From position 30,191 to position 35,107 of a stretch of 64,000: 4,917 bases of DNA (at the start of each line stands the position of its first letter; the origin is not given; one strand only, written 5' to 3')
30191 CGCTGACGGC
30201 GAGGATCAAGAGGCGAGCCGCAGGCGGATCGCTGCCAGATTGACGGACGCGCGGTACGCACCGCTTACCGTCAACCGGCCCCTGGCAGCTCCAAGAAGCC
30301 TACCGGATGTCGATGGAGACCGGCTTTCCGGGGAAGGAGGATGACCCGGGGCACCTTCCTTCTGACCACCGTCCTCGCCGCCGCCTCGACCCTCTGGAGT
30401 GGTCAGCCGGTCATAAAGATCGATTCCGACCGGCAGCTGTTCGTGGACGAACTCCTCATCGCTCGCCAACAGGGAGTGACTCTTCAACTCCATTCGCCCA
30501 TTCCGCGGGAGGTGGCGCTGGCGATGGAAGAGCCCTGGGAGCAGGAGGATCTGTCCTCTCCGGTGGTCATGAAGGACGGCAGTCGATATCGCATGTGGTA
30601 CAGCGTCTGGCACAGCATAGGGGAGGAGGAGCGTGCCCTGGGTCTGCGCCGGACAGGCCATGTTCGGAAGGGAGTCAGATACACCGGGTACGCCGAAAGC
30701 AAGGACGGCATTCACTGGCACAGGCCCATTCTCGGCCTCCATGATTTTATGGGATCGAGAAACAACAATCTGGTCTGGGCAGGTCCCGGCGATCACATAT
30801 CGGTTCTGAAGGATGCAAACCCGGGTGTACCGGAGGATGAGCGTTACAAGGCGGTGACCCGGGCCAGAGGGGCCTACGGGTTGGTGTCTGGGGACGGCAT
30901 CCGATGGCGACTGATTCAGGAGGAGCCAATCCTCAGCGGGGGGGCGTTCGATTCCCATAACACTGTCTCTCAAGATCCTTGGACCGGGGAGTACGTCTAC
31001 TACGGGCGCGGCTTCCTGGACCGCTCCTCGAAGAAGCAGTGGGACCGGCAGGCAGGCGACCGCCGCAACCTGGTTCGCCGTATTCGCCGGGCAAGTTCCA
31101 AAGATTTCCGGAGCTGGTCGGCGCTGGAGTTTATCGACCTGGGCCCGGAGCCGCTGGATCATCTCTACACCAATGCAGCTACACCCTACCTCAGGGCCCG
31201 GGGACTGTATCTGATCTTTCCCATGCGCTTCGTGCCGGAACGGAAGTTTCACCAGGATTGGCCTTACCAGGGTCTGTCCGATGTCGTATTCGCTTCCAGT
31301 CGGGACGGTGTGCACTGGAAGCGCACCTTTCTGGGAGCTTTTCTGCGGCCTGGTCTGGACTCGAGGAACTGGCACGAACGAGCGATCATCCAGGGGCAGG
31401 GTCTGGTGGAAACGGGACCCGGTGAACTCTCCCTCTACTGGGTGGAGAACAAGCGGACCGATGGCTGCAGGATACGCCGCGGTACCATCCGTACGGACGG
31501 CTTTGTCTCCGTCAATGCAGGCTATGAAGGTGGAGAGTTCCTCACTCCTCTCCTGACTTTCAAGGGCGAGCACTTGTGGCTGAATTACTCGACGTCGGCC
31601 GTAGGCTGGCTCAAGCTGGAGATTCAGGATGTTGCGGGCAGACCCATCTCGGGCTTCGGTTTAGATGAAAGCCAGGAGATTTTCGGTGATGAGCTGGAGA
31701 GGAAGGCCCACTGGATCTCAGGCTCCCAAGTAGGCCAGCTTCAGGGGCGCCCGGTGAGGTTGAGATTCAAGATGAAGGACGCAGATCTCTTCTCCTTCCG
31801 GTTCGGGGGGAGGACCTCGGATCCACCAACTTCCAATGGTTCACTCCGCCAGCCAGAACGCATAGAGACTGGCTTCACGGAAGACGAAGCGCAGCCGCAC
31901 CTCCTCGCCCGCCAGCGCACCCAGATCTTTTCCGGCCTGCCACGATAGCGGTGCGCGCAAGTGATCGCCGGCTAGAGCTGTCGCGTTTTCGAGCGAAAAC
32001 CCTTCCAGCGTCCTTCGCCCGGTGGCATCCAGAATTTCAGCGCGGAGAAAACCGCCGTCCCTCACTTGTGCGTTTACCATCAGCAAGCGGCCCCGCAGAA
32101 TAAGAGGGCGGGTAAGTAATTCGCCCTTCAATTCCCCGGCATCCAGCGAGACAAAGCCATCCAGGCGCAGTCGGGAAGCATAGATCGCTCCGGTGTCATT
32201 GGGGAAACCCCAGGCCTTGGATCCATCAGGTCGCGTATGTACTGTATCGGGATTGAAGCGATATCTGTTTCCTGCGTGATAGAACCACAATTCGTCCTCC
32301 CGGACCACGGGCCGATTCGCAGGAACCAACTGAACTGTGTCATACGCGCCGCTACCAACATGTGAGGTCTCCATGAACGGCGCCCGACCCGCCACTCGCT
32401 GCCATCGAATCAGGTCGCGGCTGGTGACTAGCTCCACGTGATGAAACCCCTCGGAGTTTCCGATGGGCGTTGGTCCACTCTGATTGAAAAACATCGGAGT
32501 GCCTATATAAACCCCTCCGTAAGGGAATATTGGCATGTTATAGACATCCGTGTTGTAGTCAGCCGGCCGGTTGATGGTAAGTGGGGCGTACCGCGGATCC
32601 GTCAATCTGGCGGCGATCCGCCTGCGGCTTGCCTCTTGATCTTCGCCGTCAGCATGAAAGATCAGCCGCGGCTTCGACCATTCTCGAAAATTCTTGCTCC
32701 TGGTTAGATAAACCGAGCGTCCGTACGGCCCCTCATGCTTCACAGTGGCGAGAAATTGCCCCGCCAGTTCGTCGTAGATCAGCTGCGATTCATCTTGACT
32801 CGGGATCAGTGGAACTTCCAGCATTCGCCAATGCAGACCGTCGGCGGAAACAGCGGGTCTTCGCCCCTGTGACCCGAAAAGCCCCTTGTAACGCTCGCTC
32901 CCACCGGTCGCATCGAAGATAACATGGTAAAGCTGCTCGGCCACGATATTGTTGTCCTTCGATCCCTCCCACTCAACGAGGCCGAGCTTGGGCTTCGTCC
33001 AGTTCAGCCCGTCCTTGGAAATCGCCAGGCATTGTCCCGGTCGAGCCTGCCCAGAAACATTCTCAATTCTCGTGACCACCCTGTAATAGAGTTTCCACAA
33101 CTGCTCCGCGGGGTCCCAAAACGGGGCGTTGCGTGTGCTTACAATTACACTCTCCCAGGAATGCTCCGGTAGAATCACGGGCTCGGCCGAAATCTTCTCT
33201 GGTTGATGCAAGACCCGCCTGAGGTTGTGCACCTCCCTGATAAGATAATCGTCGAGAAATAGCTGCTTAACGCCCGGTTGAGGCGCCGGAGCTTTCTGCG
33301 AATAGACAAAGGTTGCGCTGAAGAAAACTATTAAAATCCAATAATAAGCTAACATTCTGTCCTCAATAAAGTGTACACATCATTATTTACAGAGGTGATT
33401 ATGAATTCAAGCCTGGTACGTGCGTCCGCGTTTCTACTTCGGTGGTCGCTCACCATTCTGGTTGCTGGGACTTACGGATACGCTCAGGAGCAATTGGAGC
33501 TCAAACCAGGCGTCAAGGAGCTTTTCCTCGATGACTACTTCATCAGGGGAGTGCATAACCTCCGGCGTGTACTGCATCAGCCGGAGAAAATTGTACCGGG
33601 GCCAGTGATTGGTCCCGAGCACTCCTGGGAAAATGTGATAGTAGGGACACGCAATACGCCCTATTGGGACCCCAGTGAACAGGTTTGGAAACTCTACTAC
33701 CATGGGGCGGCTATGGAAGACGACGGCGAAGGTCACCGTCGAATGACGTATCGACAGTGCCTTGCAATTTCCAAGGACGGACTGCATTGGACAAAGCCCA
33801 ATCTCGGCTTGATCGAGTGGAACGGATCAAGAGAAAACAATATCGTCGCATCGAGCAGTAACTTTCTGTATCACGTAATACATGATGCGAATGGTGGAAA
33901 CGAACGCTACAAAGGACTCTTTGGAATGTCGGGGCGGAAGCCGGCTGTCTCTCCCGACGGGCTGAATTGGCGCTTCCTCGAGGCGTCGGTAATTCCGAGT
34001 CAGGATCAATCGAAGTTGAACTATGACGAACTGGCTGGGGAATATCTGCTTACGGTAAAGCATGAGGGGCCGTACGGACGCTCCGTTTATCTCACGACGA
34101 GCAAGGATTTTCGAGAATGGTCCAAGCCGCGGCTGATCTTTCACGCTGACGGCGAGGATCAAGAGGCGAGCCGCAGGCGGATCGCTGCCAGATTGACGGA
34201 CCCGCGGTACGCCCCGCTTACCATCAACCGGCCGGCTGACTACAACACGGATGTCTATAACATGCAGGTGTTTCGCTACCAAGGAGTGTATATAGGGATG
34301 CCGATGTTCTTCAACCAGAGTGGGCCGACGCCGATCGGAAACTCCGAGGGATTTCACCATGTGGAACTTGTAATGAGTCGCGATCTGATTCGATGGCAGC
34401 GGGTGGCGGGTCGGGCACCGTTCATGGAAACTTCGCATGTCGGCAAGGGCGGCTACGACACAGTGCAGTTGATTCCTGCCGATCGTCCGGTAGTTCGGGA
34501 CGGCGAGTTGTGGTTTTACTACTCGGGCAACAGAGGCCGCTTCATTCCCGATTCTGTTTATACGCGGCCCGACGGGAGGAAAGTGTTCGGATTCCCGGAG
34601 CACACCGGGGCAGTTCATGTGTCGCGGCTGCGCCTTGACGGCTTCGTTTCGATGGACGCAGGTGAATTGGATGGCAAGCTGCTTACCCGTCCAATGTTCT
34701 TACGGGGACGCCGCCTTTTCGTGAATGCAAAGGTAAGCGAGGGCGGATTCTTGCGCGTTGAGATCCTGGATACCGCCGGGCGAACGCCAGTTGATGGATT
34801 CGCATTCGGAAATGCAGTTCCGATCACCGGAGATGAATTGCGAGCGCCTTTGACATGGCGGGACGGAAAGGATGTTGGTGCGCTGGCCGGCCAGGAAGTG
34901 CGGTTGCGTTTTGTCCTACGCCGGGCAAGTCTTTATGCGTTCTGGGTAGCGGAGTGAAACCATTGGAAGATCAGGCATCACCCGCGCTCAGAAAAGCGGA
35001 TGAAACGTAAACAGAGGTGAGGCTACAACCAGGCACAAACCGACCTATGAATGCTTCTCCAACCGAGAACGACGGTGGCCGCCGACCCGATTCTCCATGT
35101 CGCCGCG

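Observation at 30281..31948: Cassette-like replacement: a high-GC paralog inserted precisely between a truncated gene and a convergent gene, and its stop codon is lost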

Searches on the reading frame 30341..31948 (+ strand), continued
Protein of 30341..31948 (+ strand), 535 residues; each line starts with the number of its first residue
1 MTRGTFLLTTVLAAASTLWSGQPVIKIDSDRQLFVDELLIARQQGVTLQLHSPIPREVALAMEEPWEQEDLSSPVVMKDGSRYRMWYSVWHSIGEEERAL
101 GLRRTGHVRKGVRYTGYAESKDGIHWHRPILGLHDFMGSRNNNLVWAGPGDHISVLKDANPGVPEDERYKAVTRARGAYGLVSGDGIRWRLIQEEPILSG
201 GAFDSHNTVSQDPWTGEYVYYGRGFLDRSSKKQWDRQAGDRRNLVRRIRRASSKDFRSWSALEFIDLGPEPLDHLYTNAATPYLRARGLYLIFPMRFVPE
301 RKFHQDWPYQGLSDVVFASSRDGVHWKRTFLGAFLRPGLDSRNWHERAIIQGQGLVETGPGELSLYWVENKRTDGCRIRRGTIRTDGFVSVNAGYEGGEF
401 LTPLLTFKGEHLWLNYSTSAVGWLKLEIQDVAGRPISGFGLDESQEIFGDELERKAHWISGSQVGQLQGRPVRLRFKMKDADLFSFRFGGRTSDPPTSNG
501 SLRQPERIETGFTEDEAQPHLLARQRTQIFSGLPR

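Call 39: find_encoding_contigs(protein=P0004, flank=8000, max_places=2)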
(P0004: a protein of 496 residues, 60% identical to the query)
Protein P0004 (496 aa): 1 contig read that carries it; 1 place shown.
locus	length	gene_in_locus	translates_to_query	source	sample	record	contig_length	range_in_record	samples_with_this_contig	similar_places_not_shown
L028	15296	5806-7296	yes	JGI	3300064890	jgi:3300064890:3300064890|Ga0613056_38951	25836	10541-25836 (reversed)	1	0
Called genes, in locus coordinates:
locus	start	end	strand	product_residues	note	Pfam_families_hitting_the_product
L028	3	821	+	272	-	?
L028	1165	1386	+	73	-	-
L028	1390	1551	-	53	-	-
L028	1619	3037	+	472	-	PF03062:MBOAT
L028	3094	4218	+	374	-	-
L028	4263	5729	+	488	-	-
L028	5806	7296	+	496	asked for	-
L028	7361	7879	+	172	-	PF00474:SSF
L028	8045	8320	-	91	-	-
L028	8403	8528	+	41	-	-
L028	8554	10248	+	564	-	-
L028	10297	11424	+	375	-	PF02012:BNR (faint), PF13088:BNR_2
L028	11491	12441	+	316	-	PF02737:3HCDH_N, PF00725:3HCDH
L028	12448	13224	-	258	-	PF09339:HTH_IclR, PF01614:IclR_C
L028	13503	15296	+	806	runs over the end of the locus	PF01326:PPDK_N, PF00391:PEP-utilizers, PF02896:PEP-utilizers_C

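Call 40: find_encoding_contigs(protein=P0006, flank=8000, max_places=2)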
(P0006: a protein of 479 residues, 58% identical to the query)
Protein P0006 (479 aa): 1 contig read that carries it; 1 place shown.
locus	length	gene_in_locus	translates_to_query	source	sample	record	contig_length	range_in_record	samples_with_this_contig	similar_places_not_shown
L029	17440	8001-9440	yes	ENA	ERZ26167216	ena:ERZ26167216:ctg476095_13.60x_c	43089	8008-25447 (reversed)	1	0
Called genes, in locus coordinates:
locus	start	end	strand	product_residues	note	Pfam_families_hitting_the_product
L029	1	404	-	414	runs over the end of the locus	PF13701:DDE_Tnp_1_4 (weak)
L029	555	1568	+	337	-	PF00701:DHDPS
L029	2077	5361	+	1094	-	PF13620:CarboxypepD_reg, PF25183:OMP_b-brl_4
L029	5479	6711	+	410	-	PF24316:Tli3 (faint), PF13088:BNR_2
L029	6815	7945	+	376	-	PF02012:BNR (faint), PF13088:BNR_2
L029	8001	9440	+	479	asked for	-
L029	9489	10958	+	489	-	-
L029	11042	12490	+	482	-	PF01244:Peptidase_M19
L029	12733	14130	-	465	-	PF01839:FG-GAP (faint), PF13517:FG-GAP_3, PF22301:AUDH_beta_propeller (faint), PF13517:FG-GAP_3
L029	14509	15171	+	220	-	PF02894:GFO_IDH_MocA_C, PF22725:GFO_IDH_MocA_C3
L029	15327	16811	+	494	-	-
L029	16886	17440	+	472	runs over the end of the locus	-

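Call 41: find_encoding_contigs(protein=P0009, flank=8000, max_places=2)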
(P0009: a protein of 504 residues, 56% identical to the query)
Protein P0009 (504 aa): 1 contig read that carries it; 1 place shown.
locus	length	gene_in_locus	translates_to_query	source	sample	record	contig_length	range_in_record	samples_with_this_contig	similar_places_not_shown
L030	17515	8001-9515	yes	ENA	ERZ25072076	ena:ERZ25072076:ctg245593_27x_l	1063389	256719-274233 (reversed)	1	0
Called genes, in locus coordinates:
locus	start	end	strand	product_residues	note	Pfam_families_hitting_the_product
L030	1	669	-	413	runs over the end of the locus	PF02638:GHL10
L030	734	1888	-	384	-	PF02746:MR_MLE_N, PF13378:MR_MLE_C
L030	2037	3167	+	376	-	PF03841:SelA, PF00266:Aminotran_5 (weak)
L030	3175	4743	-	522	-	PF00474:SSF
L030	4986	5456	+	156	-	PF00903:Glyoxalase, PF13669:Glyoxalase_4 (weak), PF18029:Glyoxalase_6 (weak)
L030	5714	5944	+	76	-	-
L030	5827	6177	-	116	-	-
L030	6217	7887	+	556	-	PF20094:GWxTD_dom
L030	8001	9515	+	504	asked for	-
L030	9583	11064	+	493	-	-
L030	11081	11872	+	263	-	PF13428:TPR_14 (faint), PF21033:RMD1-3 (faint), PF13414:TPR_11 (faint), PF13424:TPR_12 (weak), PF13432:TPR_16 (weak), PF13431:TPR_17 (weak), PF00515:TPR_1 (weak), PF07719:TPR_2 (weak), +2 more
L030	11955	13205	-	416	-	PF00515:TPR_1 (faint), PF07719:TPR_2 (faint), PF13174:TPR_6 (faint), PF13371:TPR_9 (faint), PF13424:TPR_12 (faint), PF13428:TPR_14 (faint), PF13432:TPR_16, PF25063:ARM_TT21_C (weak), +8 more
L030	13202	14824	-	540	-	PF01839:FG-GAP (faint), PF13517:FG-GAP_3, PF07593:UnbV_ASPIC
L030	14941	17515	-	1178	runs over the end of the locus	PF13620:CarboxypepD_reg, PF13715:CarbopepD_reg_2 (weak), PF25183:OMP_b-brl_4, PF00593:TonB_dep_Rec_b-barrel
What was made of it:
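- B' orthologues sit in the same kind of sialidase/transporter locus in distant relatives (calls 39-41).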

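Call 52: predict_structure(alignment_id=A2)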
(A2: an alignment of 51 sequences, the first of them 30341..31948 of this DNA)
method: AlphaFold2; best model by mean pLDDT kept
length: 535 residues; sequences in the alignment: 51
mean_pLDDT: 86.1   pTM: 0.84
mean pLDDT of the five models: 86.1, 85.9, 85.2, 84.4, 83.7
residues with pLDDT >= 90: 389; 70-90: 62; 50-70: 12; < 50: 72
segments of 3 or more residues with pLDDT < 50: 1-19, 96-98, 100-109, 496-535
pLDDT, mean of each block of 10 residues (from residue 1): 42 46 91 96 98 97 92 96 96 59 45 93 97 94 94 94 97 92 98 94 83 95 90 87 90 97 86 87 93 95 93 96 92 95 94 93 95 94 93 98 98 98 98 98 97 96 97 98 96 54 36 33 33 38
secondary structure, 60 per line:
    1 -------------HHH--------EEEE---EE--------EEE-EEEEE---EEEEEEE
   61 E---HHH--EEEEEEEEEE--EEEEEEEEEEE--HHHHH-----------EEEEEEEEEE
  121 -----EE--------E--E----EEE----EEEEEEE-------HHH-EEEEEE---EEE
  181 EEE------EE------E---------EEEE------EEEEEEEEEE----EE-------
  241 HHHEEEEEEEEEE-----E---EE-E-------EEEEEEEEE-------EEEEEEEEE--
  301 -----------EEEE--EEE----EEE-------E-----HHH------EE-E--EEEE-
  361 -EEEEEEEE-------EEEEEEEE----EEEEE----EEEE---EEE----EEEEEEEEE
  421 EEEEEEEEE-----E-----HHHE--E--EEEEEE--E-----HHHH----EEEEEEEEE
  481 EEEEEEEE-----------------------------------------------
elements in order: E25-28 E42-44 E46-50 E54-61 E70-79 E82-92 H95-99 E111-120 E144-146 E151-157 E169-174 E178-183 E208-211 E218-227 E244-253 E274-282 E290-298 E312-315 E318-320 E325-327 E356-359 E362-369 E377-384 E389-393 E398-401 E405-407 E412-429 E450-455 H464-467 E472-488
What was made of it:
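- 31823..31948 (+): Read-through tail of B': 41 codons plus the stop. It begins with 18 nt of the 3' flank of gene A and then runs antisense through the last 35 codons and the stop codon of A. The right breakpoint lies within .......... (about 31822-31828). The tail models as disordered, with pLDDT below 50 for residues 496-535 (call 52).
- On Stop-loss 3' extension giving a convergent overlap: The tail is modelled as disordered (call 52).
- On Five-bladed beta-propeller glycoside hydrolase clans (GH43/32/130/137): The AlphaFold2 model has pLDDT 86 and pTM 0.84 (call 52).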

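Call 54: fold_search(model_id=the predicted structure, library=pdb)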
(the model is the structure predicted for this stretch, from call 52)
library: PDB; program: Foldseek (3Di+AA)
matches with E <= 10: 627; with E <= 0.001: 108
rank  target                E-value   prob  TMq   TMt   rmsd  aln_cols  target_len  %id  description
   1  5mt2                  1.3e-10  1.00  0.41  0.60   6.5       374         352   15  Glycoside hydrolase BT_0996 (released 2017-03-22)
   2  3c7e                  1.8e-10  1.00  0.39  0.43  17.4       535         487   11  Crystal structure of a glycoside hydrolase family 43 arabinoxylan arabinofuranohydrolase from Bacillus subtilis. (released 2008-11-18)
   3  5mui_A                2.4e-10  1.00  0.41  0.60   6.5       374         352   15  Glycoside hydrolase BT_0996 (released 2017-03-22)
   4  8hcj_A                1.7e-09  1.00  0.33  0.40  17.2       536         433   10  Structure of GH43 family enzyme, Xylan 1, 4 Beta- xylosidase from pseudopedobacter saltans (released 2023-11-15)
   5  8hcj_C                1.7e-09  1.00  0.32  0.39  18.3       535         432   11  Structure of GH43 family enzyme, Xylan 1, 4 Beta- xylosidase from pseudopedobacter saltans (released 2023-11-15)
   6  7fir_C                3.0e-09  1.00  0.41  0.68   5.5       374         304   15  The crystal structure of beta-1,2-mannobiose phosphorylase in complex with 1,4-mannobiose (released 2022-01-05)
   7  9gph_A                1.2e-08  1.00  0.40  0.66   5.9       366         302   16  Teth514_1788 1,2-beta-oligomannan phosphorylase in complex with mannose (-1) and phosphate (released 2025-09-17)
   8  9fj8_B                1.2e-08  1.00  0.39  0.65   6.2       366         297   15  Teth514_1788 1,2-beta-oligomannan phosphorylase in complex with mannotetraose (released 2025-06-11)
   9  7fip_A                1.4e-08  1.00  0.41  0.67   5.5       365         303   16  The native structure of beta-1,2-mannobiose phosphorylase from Thermoanaerobacter sp. (released 2022-01-05)
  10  1vkd_A                1.7e-08  1.00  0.36  0.55   8.9       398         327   13  Crystal structure of a predicted glycosidase (tm1225) from thermotoga maritima msb8 at 2.10 A resolution (released 2004-05-25)
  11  7fip_B                2.0e-08  1.00  0.41  0.69   5.2       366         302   15  The native structure of beta-1,2-mannobiose phosphorylase from Thermoanaerobacter sp. (released 2022-01-05)
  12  9fj8_A                2.4e-08  1.00  0.39  0.65   6.2       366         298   15  Teth514_1788 1,2-beta-oligomannan phosphorylase in complex with mannotetraose (released 2025-06-11)
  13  9no3_A                4.3e-08  1.00  0.36  0.40  15.9       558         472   10  The bifunctional arabinofuranosidase/xylosidase from metagenome of Pseudacanthotermes militaris. (released 2025-10-08)
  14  3r67_D                4.5e-08  1.00  0.34  0.49  10.7       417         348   13  Crystal structure of a putative glycosidase (BT_4094) from BACTEROIDES THETAIOTAOMICRON VPI-5482 at 2.30 A resolution (released 2011-04-13)
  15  7fip_D                4.8e-08  1.00  0.41  0.68   5.5       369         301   15  The native structure of beta-1,2-mannobiose phosphorylase from Thermoanaerobacter sp. (released 2022-01-05)
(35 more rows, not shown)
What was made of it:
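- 30341..31822 (+): B' core: a signal-peptide-bearing glycoside-hydrolase-like protein (five-bladed beta-propeller plus C-terminal beta-sandwich), residues 1-494, with an intact native N-terminus (MxRxxFL, as in homologues). The AlphaFold2 model has pLDDT 86, and the top Foldseek hits are GH137, GH43, GH130 and GH32 structures (calls 52, 54).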

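Call 58: find_related_loci(query=window:30341-31822:+, collection=metagenome_contigs, flank=5000)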
Query window:30341-31822:+ (494 aa) in metagenome_contigs; peptide patterns used: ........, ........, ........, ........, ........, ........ (x = any residue, [..] = any of these).
36 stretches matched a pattern; 12 encode a relative of the query (tblastn E <= 1e-3); 12 distinct loci.
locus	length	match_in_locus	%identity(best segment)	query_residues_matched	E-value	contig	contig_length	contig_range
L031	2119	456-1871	39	4-488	1e-111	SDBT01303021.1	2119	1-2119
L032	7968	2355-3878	35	1-488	4e-86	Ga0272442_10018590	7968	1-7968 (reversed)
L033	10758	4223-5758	37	7-488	1e-85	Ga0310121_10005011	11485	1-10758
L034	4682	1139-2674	36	7-488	6e-85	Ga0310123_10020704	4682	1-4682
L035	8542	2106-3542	32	2-488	3e-81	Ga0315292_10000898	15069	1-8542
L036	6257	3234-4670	32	2-488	3e-81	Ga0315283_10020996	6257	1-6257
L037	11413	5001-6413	35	24-489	2e-77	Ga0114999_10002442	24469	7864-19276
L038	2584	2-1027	39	177-488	5e-66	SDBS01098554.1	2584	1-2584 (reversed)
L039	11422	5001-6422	38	5-488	4e-94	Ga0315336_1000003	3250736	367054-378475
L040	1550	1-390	45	359-488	5e-35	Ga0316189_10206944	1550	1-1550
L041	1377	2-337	54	378-489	3e-33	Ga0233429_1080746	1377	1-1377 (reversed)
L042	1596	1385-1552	40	83-148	2e-8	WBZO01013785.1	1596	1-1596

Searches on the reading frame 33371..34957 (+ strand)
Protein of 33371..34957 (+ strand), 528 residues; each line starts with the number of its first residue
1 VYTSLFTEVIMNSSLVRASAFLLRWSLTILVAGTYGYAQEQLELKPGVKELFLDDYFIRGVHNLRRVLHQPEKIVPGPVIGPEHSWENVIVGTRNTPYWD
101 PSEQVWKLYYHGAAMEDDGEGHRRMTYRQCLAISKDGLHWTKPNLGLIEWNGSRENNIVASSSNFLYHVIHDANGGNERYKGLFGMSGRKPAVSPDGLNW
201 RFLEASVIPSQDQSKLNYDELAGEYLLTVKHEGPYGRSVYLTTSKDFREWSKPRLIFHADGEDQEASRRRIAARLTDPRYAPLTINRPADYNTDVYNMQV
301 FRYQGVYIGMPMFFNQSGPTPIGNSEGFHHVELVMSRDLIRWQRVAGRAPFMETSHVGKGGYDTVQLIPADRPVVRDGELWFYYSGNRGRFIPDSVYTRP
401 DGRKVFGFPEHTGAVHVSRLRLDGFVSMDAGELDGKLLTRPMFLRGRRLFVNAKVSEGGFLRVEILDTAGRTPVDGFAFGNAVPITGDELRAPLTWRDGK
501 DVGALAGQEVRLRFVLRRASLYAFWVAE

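Call 7: search_protein_families(library=pfam, proteins=[window:33371-34957:+], max_evalue=0.01)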
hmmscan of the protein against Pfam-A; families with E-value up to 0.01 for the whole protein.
window:33371-34957:+ (528 aa): 1 family
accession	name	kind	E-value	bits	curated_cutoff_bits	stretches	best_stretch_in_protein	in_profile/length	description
PF24067.1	Beta-prop_BT_1020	-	0.006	16.6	27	0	224-258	65-99/236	BT_1020-like, N-terminal beta propeller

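Call 25: search_solved_structures(query=window:33401-34957:+, max_evalue=1)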
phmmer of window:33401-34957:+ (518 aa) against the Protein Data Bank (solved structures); distinct sequences matched with E-value up to 1: 2.
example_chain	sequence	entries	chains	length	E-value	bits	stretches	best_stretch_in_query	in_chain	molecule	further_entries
9fj8_A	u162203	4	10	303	0.12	14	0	139-245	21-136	1,2-beta-oligomannan phosphorylase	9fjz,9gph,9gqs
6iyn_A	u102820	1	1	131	0.64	11.6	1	270-320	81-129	Nb26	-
